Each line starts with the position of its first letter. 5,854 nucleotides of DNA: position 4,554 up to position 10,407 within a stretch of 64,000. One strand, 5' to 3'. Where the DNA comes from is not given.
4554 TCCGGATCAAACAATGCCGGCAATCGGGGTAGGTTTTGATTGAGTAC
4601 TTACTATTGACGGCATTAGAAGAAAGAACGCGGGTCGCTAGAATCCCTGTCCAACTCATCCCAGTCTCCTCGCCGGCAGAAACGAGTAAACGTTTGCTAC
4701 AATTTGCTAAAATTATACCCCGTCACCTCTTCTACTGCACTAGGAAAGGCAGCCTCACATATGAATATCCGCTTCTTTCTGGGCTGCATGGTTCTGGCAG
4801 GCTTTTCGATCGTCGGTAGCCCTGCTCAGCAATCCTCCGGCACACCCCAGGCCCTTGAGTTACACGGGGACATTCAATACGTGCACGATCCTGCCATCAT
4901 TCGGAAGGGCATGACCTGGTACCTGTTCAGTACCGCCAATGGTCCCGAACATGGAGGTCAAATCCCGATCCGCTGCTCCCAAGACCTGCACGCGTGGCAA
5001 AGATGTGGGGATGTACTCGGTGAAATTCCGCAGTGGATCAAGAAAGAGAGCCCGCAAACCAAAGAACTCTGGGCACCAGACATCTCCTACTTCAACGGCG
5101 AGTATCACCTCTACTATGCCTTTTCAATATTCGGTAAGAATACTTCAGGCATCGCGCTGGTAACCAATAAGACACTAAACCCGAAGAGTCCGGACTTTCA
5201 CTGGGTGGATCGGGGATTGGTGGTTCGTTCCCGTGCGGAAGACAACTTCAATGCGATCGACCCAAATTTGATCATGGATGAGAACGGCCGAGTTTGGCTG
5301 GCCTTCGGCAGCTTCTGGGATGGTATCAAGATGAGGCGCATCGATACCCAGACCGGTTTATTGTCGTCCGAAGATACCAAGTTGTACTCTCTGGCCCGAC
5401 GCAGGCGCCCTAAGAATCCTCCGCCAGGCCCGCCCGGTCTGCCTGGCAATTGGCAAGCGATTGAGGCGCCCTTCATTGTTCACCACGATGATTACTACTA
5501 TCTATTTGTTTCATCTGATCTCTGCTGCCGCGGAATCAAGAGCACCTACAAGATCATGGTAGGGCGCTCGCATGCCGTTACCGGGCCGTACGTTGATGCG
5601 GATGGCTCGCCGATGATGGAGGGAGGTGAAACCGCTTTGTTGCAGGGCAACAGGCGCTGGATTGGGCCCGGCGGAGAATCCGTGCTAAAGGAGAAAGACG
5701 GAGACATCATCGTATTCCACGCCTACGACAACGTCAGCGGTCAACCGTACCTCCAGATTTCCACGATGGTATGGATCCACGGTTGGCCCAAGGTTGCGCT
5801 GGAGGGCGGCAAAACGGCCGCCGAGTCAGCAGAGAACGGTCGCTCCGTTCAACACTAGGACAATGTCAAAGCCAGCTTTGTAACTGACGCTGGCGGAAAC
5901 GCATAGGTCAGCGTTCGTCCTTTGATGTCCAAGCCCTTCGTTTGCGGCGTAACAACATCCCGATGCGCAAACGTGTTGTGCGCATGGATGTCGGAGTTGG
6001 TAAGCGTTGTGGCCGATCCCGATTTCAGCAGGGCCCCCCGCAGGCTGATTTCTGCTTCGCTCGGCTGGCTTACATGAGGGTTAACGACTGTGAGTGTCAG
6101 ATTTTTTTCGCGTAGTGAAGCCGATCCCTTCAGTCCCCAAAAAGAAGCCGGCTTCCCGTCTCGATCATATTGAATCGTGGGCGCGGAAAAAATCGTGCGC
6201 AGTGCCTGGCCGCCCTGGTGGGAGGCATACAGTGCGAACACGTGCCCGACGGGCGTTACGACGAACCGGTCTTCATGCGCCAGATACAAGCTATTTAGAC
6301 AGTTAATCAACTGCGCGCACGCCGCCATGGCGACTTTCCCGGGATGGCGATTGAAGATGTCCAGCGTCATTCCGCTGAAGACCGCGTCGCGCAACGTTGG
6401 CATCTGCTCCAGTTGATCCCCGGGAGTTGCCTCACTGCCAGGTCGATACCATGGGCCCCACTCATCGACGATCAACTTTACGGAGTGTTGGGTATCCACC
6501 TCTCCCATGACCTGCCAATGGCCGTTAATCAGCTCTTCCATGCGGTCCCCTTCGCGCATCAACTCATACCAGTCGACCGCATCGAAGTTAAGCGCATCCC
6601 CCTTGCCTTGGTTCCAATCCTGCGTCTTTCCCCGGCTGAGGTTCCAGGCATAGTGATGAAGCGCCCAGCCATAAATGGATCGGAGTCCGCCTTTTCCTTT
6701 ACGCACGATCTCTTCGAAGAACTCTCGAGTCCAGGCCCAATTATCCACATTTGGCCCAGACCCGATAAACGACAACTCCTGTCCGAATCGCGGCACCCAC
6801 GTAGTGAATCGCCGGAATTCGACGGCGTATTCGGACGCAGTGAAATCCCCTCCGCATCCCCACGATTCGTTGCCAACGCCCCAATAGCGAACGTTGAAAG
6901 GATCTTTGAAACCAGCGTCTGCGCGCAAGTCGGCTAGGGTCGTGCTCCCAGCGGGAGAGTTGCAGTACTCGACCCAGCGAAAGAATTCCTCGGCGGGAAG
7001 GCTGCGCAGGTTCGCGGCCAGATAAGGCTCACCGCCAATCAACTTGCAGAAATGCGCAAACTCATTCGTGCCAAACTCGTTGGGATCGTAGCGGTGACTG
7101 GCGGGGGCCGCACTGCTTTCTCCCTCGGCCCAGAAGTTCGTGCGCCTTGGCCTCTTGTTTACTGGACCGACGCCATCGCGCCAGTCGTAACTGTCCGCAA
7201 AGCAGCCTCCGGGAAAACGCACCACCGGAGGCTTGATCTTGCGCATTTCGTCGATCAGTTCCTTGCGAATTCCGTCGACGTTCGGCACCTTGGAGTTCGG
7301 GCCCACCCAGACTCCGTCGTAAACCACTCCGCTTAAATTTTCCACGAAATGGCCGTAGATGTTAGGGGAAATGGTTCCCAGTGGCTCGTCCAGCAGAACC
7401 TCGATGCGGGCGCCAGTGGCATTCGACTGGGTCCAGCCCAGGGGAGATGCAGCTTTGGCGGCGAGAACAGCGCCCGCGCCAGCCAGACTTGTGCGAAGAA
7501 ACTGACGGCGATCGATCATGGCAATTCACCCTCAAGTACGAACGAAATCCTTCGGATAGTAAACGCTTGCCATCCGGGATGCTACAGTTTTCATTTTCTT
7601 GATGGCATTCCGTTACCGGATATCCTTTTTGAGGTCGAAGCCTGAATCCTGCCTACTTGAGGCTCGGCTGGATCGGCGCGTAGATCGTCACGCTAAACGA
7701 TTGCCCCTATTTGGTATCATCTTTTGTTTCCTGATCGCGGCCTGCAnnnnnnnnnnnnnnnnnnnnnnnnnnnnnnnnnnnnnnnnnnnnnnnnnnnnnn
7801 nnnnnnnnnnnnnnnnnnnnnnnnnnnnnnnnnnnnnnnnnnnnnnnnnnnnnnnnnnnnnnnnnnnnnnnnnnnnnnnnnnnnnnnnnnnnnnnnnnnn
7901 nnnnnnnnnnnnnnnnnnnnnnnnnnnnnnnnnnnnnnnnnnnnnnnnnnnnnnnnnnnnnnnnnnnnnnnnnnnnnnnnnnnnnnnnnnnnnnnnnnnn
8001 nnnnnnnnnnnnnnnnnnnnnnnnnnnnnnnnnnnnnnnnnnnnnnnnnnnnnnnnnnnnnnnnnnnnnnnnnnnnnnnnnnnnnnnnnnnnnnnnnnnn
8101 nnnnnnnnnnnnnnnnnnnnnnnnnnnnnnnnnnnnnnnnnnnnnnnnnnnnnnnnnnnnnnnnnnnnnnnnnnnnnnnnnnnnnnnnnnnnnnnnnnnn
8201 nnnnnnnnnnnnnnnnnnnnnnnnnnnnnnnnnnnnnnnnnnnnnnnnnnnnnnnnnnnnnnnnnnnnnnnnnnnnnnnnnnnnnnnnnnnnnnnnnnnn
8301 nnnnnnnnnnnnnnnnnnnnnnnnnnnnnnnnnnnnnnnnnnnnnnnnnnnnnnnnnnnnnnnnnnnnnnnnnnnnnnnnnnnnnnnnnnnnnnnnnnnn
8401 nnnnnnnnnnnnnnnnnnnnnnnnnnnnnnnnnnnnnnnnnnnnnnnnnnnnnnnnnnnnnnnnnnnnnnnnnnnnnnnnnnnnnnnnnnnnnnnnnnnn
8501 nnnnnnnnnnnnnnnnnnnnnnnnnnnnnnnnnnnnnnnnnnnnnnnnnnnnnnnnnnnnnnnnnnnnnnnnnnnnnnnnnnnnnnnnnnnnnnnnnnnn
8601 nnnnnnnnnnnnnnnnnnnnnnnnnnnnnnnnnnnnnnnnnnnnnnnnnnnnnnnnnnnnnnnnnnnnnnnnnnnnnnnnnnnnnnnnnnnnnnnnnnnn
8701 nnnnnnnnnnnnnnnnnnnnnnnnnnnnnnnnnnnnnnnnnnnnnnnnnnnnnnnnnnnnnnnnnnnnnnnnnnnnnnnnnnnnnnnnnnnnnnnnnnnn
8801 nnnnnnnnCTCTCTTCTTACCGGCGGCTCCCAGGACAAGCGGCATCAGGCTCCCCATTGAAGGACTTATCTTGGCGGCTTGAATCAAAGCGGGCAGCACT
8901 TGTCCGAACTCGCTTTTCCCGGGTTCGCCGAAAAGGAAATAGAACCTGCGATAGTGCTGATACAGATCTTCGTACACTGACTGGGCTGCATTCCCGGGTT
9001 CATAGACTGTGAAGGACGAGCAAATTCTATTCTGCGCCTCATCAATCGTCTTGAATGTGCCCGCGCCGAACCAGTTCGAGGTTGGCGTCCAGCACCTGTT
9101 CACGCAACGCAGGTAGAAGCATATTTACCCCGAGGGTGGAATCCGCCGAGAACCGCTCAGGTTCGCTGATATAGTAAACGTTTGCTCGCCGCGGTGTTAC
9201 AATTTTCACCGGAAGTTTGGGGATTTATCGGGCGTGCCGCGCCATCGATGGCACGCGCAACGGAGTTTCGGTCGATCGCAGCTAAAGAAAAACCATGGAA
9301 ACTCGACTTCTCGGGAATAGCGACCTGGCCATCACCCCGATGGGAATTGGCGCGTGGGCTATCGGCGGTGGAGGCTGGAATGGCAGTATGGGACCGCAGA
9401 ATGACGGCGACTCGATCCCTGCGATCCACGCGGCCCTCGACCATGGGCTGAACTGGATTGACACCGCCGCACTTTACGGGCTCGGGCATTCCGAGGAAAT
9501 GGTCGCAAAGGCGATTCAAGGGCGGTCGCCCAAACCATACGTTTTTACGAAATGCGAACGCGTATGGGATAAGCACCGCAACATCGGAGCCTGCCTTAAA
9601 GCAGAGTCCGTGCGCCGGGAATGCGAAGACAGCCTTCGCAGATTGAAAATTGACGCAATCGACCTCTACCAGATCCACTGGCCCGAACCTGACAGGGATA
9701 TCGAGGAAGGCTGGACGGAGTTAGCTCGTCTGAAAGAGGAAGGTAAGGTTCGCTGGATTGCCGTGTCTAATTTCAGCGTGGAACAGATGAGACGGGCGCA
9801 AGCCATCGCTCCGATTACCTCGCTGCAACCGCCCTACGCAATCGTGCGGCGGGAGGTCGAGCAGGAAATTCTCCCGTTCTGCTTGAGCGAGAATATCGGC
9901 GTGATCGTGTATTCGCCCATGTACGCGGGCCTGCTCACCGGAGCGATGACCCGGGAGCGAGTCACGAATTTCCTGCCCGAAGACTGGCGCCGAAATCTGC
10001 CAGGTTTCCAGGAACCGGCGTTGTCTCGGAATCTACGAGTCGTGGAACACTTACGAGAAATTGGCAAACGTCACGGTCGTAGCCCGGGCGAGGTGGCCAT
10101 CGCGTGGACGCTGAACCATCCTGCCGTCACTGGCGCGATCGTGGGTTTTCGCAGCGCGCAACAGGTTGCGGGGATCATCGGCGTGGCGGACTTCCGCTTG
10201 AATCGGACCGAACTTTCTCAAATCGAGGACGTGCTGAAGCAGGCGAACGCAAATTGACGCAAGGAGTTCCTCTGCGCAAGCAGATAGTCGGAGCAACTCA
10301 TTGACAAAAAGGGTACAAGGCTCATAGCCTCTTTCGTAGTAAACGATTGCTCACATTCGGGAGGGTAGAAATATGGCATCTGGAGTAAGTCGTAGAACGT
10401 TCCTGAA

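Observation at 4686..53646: Recurrent 12-nt palindrome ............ marks a predicted LacI regulon joining arabinose genes to the barrel/propeller loci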

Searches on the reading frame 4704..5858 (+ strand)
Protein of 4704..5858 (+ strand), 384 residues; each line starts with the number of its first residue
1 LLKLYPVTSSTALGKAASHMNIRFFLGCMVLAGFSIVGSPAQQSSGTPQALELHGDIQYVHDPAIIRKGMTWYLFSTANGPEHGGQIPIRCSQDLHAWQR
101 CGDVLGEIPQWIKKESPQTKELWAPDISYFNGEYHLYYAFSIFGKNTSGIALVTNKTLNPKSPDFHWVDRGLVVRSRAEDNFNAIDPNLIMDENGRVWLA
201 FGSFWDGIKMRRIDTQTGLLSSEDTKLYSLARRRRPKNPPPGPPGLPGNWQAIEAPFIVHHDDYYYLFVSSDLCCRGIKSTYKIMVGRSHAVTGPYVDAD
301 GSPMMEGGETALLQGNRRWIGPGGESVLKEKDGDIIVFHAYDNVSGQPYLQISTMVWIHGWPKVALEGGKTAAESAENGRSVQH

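Call 3: search_protein_families(library=pfam, proteins=[window:4704-5858:+])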
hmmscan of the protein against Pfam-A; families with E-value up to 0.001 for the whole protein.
window:4704-5858:+ (384 aa): 1 family
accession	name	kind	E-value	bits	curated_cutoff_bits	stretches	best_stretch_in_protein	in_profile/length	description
PF04616.20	Glyco_hydro_43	-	8e-48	163.7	32.2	1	60-361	10-287/288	Glycosyl hydrolases family 43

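Call 42: search_protein_families(library=ncbifam, proteins=[window:4761-5858:+], max_evalue=0.00001)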
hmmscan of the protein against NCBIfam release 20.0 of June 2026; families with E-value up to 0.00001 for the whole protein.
window:4761-5858:+ (365 aa): 5 families
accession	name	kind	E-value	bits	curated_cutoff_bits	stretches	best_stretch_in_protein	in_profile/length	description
NF053747.1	NdoAlphArabAbnA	equivalog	2.1e-87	293.4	480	1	24-344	15-309/310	arabinan endo-1,5-alpha-L-arabinosidase AbnA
NF049888.1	AlphArabdaseBT0367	equivalog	6.8e-38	130.5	800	1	40-348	43-360/486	arabinan endo-1,5-alpha-L-arabinosidase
NF049889.1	AlphArabdaseBT0360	equivalog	1.8e-23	82.9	600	1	39-289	165-456/639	arabinan endo-1,5-alpha-L-arabinosidase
NF053746.1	NdoAlphArabAbnB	equivalog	4e-19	68.7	750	1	41-288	11-252/446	arabinan endo-1,5-alpha-L-arabinosidase AbnB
TIGR01322.1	scrB_fam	subfamily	9.1e-07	27.9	356.4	0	38-89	144-195/447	sucrose-6-phosphate hydrolase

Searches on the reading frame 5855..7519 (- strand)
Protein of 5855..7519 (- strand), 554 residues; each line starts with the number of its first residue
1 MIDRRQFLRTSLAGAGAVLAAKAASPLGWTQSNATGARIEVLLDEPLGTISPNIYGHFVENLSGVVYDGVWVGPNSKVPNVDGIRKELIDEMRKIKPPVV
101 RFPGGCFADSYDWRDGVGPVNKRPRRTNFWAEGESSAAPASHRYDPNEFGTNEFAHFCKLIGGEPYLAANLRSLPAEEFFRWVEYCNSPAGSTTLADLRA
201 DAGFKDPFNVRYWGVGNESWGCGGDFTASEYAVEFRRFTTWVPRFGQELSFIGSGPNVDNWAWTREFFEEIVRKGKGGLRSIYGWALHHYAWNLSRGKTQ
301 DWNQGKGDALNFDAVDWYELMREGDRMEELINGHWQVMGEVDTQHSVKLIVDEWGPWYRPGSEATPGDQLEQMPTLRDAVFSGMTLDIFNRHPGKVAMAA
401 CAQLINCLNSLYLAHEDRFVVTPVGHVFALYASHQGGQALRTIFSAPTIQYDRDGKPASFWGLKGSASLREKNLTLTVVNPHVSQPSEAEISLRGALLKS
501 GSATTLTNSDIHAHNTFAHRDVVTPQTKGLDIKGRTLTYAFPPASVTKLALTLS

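Call 3: search_protein_families(library=pfam, proteins=[window:5855-7519:-])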
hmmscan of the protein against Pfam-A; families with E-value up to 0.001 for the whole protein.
window:5855-7519:- (554 aa): 3 families
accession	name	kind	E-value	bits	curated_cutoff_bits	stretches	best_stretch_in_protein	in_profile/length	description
PF06964.18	Alpha-L-AF_C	-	9.5e-36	123.9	27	1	352-545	1-165/165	Alpha-L-arabinofuranosidase C-terminal domain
PF22848.2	ASD1_dom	-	3.1e-09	37.2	22.2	0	94-166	5-72/239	Alpha-L-arabinofuranosidase 1 domain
PF10518.14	TAT_signal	-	0.00099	19.4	22.7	1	1-21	1-21/21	TAT (twin-arginine translocation) pathway signal sequence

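Call 42: search_protein_families(library=ncbifam, proteins=[window:5855-7519:-], max_evalue=0.00001)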
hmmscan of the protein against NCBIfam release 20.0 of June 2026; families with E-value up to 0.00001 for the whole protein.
window:5855-7519:- (554 aa): 1 family
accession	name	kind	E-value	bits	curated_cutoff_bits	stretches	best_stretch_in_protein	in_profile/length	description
NF051901.1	ArabsyFurArfAAgro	equivalog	3.8e-61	207.5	625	2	39-231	5-187/502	arabinosylfuranosidase ArfA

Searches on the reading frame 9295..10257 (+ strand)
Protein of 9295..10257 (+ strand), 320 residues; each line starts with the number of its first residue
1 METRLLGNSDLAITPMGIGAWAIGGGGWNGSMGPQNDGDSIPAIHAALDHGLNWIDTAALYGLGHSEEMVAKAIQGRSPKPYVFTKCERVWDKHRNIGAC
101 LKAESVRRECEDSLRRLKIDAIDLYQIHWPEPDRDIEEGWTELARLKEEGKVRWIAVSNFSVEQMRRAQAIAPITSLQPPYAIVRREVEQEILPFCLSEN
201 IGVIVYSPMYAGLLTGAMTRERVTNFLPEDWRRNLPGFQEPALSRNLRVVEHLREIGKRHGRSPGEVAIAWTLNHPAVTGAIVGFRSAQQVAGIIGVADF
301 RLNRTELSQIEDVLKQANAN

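Call 3: search_protein_families(library=pfam, proteins=[window:9295-10257:+])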
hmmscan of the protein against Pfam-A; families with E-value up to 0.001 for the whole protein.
window:9295-10257:+ (320 aa): 1 family
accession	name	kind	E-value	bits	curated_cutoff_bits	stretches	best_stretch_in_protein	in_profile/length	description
PF00248.27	Aldo_ket_red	-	2.3e-78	263.7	24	1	15-313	1-289/291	Aldo/keto reductase family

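Call 15: search_protein_families(library=ncbifam, proteins=[window:9295-10257:+], max_evalue=1e-10)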
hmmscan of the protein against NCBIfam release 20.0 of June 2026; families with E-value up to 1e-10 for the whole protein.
window:9295-10257:+ (320 aa): 7 families
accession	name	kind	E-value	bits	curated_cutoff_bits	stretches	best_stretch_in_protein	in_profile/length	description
NF049922.1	MethglyxlRedYdjG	equivalog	1.5e-50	172.1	550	1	2-315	2-322/326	NADH-dependent methylglyoxal reductase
NF007695.0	PRK10376.1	subfamily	3.6e-25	88.6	280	1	10-192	14-199/290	oxidoreductase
NF008598.0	PRK11565.1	equivalog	9.1e-23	80.7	425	1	37-169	27-149/275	2,5-didehydrogluconate reductase DkgA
NF007912.0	PRK10625.1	equivalog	6.3e-19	68.5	415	1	33-315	24-339/346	NADP(H)-dependent aldo-keto reductase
TIGR01293.1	Kv_beta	subfamily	2.2e-18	66.4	365.4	1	2-299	2-302/319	voltage-dependent potassium channel subunit beta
NF008377.0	PRK11172.1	equivalog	7.1e-17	61.5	327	1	40-171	18-142/267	2,5-didehydrogluconate reductase DkgB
NF007388.0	PRK09912.1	subfamily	6e-16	58.3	448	1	106-316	116-334/346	L-glyceraldehyde 3-phosphate reductase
